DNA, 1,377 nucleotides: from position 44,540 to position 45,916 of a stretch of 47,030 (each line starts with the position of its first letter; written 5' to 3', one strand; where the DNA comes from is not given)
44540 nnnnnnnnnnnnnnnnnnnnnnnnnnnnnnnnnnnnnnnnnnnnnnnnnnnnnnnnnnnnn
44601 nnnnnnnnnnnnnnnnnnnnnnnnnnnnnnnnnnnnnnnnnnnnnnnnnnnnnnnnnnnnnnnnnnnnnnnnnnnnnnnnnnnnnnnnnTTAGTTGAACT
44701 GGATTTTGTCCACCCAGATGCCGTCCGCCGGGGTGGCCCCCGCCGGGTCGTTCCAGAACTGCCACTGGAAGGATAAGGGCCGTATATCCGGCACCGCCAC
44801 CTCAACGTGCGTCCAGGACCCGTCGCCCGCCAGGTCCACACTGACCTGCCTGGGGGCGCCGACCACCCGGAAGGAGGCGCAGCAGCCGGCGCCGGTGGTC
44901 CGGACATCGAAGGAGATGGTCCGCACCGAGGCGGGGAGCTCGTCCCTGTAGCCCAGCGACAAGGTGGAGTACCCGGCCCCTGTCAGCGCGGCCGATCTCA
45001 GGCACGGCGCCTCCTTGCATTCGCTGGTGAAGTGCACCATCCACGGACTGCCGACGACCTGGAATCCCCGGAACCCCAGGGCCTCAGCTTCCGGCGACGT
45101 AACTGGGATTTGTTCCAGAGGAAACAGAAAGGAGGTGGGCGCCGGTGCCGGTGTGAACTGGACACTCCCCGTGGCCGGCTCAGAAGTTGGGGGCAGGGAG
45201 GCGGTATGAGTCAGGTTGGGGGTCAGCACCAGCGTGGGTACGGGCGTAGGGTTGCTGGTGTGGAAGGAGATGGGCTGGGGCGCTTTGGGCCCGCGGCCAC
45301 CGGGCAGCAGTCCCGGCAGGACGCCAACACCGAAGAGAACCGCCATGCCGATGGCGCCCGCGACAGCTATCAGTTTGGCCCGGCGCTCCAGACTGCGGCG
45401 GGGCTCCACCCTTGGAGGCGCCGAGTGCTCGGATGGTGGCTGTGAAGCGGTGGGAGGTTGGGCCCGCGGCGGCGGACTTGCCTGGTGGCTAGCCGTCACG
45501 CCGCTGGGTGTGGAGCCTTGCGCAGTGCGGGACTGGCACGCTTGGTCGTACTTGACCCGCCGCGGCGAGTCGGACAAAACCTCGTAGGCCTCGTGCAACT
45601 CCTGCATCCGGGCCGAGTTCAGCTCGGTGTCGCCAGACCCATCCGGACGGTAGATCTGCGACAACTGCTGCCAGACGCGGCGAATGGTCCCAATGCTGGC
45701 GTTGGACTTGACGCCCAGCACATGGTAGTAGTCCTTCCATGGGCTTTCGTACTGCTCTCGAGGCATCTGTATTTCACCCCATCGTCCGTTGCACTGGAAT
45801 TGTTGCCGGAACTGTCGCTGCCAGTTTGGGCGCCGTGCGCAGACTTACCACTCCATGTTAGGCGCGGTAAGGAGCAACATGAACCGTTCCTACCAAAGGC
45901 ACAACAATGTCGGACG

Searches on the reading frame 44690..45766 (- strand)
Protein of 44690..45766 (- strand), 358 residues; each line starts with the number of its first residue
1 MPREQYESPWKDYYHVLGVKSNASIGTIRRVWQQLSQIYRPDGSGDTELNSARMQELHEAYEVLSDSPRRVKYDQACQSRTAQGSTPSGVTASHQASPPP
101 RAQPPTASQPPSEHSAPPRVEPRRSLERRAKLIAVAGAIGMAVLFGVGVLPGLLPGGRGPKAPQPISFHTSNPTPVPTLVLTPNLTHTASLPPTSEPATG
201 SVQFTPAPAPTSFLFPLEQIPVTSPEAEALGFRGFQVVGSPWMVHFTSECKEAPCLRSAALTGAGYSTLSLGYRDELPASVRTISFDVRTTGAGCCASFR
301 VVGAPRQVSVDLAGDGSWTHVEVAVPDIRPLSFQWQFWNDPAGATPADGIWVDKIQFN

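Call 41: search_protein_families(library=pfam, proteins=[window:44690-45766:-], max_evalue=0.001)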
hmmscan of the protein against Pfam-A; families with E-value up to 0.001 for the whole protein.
window:44690-45766:- (358 aa): 1 family
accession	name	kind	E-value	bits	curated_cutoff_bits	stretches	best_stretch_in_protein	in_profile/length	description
PF00226.36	DnaJ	-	4.3e-13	49.6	27.8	1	12-74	1-63/63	DnaJ domain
